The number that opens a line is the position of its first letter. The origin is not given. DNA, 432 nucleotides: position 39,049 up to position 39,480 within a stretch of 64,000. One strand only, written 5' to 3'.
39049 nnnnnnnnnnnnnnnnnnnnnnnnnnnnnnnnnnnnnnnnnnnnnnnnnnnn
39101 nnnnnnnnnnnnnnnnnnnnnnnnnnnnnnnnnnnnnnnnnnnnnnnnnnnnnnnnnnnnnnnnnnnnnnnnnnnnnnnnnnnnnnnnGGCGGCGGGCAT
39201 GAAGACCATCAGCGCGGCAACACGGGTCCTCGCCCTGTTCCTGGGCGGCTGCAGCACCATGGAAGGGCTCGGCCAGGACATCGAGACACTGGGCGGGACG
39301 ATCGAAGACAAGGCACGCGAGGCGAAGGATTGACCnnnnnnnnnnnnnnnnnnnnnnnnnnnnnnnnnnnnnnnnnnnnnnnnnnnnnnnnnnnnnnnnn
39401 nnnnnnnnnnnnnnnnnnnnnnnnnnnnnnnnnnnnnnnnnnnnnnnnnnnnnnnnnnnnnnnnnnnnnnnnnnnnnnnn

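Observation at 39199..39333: Unannotated 44-codon entericidin-like lipoprotein gene wedged between leuC and leuD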

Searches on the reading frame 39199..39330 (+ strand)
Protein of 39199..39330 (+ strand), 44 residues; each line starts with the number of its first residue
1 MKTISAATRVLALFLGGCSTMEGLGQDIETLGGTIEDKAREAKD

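Call 3: search_protein_families(library=pfam, proteins=[window:39199-39330:+], max_evalue=0.01)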
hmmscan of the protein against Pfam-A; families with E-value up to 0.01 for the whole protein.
seq(44 aa): 1 family
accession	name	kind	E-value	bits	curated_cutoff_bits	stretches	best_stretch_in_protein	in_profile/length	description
PF08085.16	Entericidin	-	1.6e-06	28.3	23.3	1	20-39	1-20/20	Entericidin EcnA/B family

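Call 4: search_protein_families(library=ncbifam, proteins=[window:39199-39330:+], max_evalue=0.01)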
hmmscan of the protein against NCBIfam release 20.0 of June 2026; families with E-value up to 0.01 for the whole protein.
seq(44 aa): 2 families
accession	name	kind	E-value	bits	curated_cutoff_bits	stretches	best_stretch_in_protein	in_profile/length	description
NF007487.1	PRK10081.1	equivalog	0.00017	21.2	94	1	2-42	4-46/48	lipoprotein toxin entericidin B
NF007319.0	PRK09810.1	equivalog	0.00053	19.9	86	1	14-36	15-37/41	lipoprotein antitoxin entericidin A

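Call 5: find_homologous_proteins(query=window:39199-39330:+, max_evalue=0.001)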
Query seq(44 aa) (44 aa): 1 proteins with E <= 0.001 among 1 candidates.
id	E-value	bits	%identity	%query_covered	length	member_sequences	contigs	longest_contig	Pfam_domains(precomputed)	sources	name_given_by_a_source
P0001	5.4e-20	86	100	100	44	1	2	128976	PF08085.17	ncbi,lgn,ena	-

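Call 8: find_encoding_contigs(protein=P0001, flank=6000, max_places=4)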
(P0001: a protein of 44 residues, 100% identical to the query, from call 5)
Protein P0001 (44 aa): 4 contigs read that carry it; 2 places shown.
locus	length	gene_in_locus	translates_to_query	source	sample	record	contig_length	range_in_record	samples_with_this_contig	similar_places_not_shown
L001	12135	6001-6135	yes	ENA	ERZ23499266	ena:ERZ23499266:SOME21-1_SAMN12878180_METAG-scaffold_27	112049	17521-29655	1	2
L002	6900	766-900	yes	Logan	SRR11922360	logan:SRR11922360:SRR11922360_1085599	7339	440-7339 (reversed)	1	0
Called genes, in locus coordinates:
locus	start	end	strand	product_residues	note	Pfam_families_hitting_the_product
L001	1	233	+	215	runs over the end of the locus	PF13521:AAA_28 (weak), PF02223:Thymidylate_kin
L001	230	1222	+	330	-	PF13177:DNA_pol3_delta2, PF09115:DNApol3-delta_C (weak)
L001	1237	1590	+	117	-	PF07238:PilZ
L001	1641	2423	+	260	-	PF01026:TatD_DNase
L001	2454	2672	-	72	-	-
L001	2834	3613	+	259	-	PF00459:Inositol_P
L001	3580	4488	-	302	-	PF00126:HTH_1, PF03466:LysR_substrate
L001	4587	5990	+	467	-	PF00330:Aconitase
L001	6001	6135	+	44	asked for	PF08085:Entericidin (weak)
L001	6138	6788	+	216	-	PF00694:Aconitase_C, PF27512:LeuD, PF27434:LeuD_C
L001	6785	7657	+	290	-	-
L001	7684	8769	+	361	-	PF00180:Iso_dh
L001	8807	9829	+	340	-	PF01118:Semialdhyde_dh, PF02774:Semialdhyde_dhC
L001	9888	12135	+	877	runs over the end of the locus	PF25800:FimV_N, PF14559:TPR_19 (faint)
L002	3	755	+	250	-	?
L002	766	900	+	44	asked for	PF08085:Entericidin (weak)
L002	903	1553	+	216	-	PF00694:Aconitase_C, PF27512:LeuD, PF27434:LeuD_C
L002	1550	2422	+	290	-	-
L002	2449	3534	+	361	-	PF00180:Iso_dh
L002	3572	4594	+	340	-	PF01118:Semialdhyde_dh, PF02774:Semialdhyde_dhC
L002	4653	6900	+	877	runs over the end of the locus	PF25800:FimV_N, PF14559:TPR_19 (faint)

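Call 11: list_cluster_members(proteins=[P0001])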
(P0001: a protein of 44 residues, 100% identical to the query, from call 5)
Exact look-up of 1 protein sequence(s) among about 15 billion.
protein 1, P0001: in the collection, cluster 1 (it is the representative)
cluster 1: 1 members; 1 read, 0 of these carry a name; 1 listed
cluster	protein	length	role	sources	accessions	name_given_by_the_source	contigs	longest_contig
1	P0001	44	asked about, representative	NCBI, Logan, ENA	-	-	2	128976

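Call 16: search_protein_representatives(protein=window:39199-39330:+)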
Query: 44 residues. Proteins with E-value up to 0.001 (for the whole library): 38; up to 1e-10: 1; up to 1e-30: 0. The best 38 are listed.
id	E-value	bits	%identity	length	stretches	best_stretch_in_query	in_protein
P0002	4.8e-12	59.7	-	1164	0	-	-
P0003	3.1e-10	54.2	47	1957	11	14-35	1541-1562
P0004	2.8e-06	42.1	44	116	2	6-40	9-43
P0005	4.2e-06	41.6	42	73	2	6-39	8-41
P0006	1.5e-05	39.9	60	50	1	9-43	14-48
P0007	1.9e-05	39.6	50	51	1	4-43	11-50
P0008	3.2e-05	38.9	45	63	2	6-36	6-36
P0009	3.5e-05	38.8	56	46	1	8-43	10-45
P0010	7.7e-05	37.7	58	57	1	9-44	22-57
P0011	8.3e-05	37.6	53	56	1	6-43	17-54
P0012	1.2e-04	37.1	52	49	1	4-43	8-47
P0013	1.7e-04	36.7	58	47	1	11-43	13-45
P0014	1.7e-04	36.7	56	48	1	10-43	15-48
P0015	1.8e-04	36.6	54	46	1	10-44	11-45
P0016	2.2e-04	36.4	49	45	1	1-41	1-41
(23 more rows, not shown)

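Call 20: search_protein_families(library=pfam, alignment_id=A1, max_evalue=0.01)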
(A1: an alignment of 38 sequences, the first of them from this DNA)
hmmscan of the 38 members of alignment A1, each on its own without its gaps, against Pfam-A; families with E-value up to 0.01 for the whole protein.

A. member 1, seq(44 aa): 1 family
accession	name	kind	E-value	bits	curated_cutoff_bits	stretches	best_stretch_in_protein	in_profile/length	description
PF08085.16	Entericidin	-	1.6e-06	28.3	23.3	1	20-39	1-20/20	Entericidin EcnA/B family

B. families by the number of members that match (of 38 scanned): 4 families
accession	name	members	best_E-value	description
PF08085.16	Entericidin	27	1.9e-10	Entericidin EcnA/B family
PF08139.17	LPAM_1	7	8.2e-05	Prokaryotic membrane lipoprotein lipid attachment site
PF06911.18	Senescence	2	0.00056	Senescence domain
PF06451.17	Moricin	1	0.007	Moricin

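Call 31: search_dna_similar(query=window:39199-39330:+, collection=plasmids, mode=protein, max_evalue=10, max_rows=30)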
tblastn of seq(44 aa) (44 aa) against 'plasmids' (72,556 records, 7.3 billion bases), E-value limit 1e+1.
Records with a match: 161; places in all: 161; records where one place covers at least 80% of the query: 149.
Best place of each record, by identity: <60% 161.
By first word of the organism name: Ralstonia 134; Azospirillum 7; Cupriavidus 5; Burkholderia 4; Acinetobacter 4; Sphingobium 1; Aeromonas 1; Cereibacter 1; Paroceanicella 1; Sphingomonas 1; and 2 more.
By predicted mobility (MOB-suite, as given by PLSDB): mobilizable 111; non-mobilizable 48; conjugative 2.
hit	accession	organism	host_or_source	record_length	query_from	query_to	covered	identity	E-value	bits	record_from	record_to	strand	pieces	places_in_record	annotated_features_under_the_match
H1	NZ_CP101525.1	Burkholderia arboris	mixed culture,soil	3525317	4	43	91%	45.0%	2e-1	34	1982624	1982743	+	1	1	none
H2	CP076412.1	Ralstonia wenshanensis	soil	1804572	1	43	98%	39.5%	3e-1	34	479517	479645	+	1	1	entericidin A/B family lipoprotein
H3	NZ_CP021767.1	Ralstonia solanacearum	Solanum lycopersicum,Tomato with ...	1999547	1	44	100%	38.6%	2e-1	34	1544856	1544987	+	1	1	none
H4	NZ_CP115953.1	Ralstonia solanacearum CFBP2957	Solanum lycopersicum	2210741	1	44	100%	38.6%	2e-1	34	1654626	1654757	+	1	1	none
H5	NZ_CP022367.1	Azospirillum sp. TSH58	single cell,paddy soils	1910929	1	39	89%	41.5%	7e-1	32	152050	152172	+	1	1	record has no annotation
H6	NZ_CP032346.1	Azospirillum brasilense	soil sample,Agricultural field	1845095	1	39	89%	41.5%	2e+0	31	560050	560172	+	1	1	record has no annotation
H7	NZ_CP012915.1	Azospirillum brasilense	Digitaria eriantha,microbe,root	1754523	1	39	89%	41.5%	2e+0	31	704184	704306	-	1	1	none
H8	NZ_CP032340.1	Azospirillum brasilense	soil sample,Agricultural field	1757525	1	39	89%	41.5%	2e+0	31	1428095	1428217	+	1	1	none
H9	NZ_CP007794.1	Azospirillum argentinense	Triticum aestivum L.,Root,wheat ...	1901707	1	39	89%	41.5%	2e+0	31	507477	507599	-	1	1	record has no annotation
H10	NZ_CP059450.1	Azospirillum brasilense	Prokaryotes,soil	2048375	1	39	89%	41.5%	2e+0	31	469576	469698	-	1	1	none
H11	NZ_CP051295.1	Ralstonia solanacearum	Plantain,cell culture,stem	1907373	1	44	100%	36.4%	3e-1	34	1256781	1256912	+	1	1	none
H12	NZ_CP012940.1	Ralstonia solanacearum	plantain,cell culture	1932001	1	44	100%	36.4%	3e-1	34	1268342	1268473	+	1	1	none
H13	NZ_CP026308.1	Ralstonia solanacearum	Musa sp.,pure culture,plants with Moko ...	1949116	1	44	100%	36.4%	3e-1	34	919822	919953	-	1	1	none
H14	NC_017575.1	Ralstonia solanacearum Po82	-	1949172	1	44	100%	36.4%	3e-1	34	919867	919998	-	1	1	none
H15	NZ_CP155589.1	Ralstonia solanacearum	Musa sp.,cell culture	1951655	1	44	100%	36.4%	3e-1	34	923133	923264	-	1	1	none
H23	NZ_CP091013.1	Burkholderia cenocepacia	-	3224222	10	43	77%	47.1%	3e-1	34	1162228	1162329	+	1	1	none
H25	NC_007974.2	Cupriavidus metallidurans CH34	-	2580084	10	44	80%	45.7%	3e-1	34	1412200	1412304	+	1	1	none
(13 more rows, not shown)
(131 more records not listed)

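Call 33: get_annotated_region(hit=H23, flank=3000)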
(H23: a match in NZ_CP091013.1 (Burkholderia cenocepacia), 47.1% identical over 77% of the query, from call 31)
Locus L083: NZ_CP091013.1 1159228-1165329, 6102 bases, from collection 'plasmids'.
description: Burkholderia cenocepacia strain CMCC(B)23006 plasmid unnamed1, complete sequence
organism: Burkholderia cenocepacia (NCBI taxid 95486)
taxonomy: Bacteria; Pseudomonadota; Betaproteobacteria; Burkholderiales; Burkholderiaceae; Burkholderia; Burkholderia cenocepacia
host: -; source: -; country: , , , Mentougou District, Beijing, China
typing (MOB-suite, as given by PLSDB): non-mobilizable
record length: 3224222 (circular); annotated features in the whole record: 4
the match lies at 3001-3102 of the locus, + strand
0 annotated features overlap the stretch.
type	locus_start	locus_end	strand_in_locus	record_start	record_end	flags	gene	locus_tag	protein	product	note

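Call 34: get_annotated_region(hit=H2, flank=3000)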
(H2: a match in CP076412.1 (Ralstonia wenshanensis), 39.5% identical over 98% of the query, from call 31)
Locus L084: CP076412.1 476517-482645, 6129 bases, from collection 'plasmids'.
description: Ralstonia wenshanensis strain 56D2 plasmid p56D2, complete sequence
organism: Ralstonia wenshanensis (NCBI taxid 2842456)
taxonomy: Bacteria; Pseudomonadota; Betaproteobacteria; Burkholderiales; Burkholderiaceae; Ralstonia; Ralstonia wenshanensis
host: -; source: soil; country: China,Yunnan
typing (MOB-suite, as given by PLSDB): non-mobilizable
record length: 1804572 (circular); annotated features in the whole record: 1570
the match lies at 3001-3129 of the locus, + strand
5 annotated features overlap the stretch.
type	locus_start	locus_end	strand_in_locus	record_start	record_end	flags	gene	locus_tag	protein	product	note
CDS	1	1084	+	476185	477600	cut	-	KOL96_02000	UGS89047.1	bifunctional diguanylate cyclase/phosphodiesterase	-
CDS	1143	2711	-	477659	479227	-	-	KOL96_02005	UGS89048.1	Tar ligand binding domain-containing protein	-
CDS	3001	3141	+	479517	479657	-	-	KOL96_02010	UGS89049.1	entericidin A/B family lipoprotein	-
CDS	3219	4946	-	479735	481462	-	-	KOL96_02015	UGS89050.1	phospholipase D family protein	-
CDS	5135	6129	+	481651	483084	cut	cls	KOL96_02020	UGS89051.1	cardiolipin synthase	-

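Call 35: get_annotated_region(hit=H25, flank=3000)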
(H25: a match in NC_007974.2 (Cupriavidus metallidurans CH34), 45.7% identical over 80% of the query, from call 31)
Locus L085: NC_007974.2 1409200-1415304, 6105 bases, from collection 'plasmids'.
description: Cupriavidus metallidurans CH34 megaplasmid, complete sequence
organism: Cupriavidus metallidurans CH34 (NCBI taxid 266264)
taxonomy: Bacteria; Pseudomonadota; Betaproteobacteria; Burkholderiales; Burkholderiaceae; Cupriavidus; Cupriavidus metallidurans; Cupriavidus metallidurans CH34
host: -; source: -; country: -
typing (MOB-suite, as given by PLSDB): mobilizable; replicon rep_cluster_104,rep_cluster_1581,rep_cluster_80; relaxase MOBP,MOBP
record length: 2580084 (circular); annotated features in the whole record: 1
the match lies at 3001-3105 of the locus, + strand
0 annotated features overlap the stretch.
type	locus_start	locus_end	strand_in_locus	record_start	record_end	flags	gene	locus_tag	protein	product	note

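Call 36: get_annotated_region(hit=H7, flank=3000)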
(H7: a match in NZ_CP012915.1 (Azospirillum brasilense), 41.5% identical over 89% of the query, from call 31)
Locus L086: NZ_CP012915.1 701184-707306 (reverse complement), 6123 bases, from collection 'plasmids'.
description: Azospirillum brasilense strain Sp 7 plasmid ABSP7_p1, complete sequence
organism: Azospirillum brasilense (NCBI taxid 192)
taxonomy: Bacteria; Pseudomonadota; Alphaproteobacteria; Rhodospirillales; Azospirillaceae; Azospirillum; Azospirillum brasilense
host: -; source: Digitaria eriantha,microbe,root; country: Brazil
typing (MOB-suite, as given by PLSDB): non-mobilizable; replicon rep_cluster_622
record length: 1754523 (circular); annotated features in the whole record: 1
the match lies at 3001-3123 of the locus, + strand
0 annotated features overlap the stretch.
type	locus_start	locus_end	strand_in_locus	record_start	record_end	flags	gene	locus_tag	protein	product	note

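Call 46: find_encoding_contigs(protein=P0010, flank=2500, max_places=4)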
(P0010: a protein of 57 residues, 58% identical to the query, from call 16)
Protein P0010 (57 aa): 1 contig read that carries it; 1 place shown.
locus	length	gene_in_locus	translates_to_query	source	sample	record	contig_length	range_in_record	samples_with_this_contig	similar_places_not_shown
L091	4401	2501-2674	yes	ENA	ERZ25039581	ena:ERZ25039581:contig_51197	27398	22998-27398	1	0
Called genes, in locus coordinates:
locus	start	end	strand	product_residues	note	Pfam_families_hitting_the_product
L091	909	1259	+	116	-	PF05239:PRC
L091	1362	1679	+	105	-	-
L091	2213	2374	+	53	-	-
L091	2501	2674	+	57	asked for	PF08085:Entericidin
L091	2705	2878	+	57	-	-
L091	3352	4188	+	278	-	PF07963:N_methyl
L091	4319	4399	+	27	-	?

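Call 47: find_encoding_contigs(protein=P0006, flank=2500, max_places=4)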
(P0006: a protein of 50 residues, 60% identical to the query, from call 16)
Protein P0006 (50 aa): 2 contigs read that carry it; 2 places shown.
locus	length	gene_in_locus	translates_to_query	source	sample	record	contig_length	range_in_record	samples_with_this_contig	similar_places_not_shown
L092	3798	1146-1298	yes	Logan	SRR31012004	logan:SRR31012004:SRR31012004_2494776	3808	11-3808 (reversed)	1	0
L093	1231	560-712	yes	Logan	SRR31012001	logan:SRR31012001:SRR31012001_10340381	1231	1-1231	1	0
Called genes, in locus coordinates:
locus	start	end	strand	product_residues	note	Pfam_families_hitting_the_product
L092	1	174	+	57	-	?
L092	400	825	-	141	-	-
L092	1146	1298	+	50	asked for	-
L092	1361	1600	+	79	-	PF11839:Alanine_zipper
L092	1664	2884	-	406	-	PF00999:Na_H_Exchanger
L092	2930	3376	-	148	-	PF05239:PRC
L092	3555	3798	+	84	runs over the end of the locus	?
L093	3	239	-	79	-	?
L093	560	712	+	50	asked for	-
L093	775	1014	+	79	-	PF11839:Alanine_zipper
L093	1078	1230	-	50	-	?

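Call 48: find_encoding_contigs(protein=P0009, flank=2500, max_places=4)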
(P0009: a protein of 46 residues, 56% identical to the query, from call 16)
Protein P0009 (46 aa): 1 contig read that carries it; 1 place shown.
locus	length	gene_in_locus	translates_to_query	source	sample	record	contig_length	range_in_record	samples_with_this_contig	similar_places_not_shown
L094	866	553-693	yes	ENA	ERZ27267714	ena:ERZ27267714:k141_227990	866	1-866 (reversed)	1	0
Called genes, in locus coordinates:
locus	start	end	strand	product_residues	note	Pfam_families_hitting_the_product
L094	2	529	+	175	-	?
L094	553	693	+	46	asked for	PF08085:Entericidin (weak)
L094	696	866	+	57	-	?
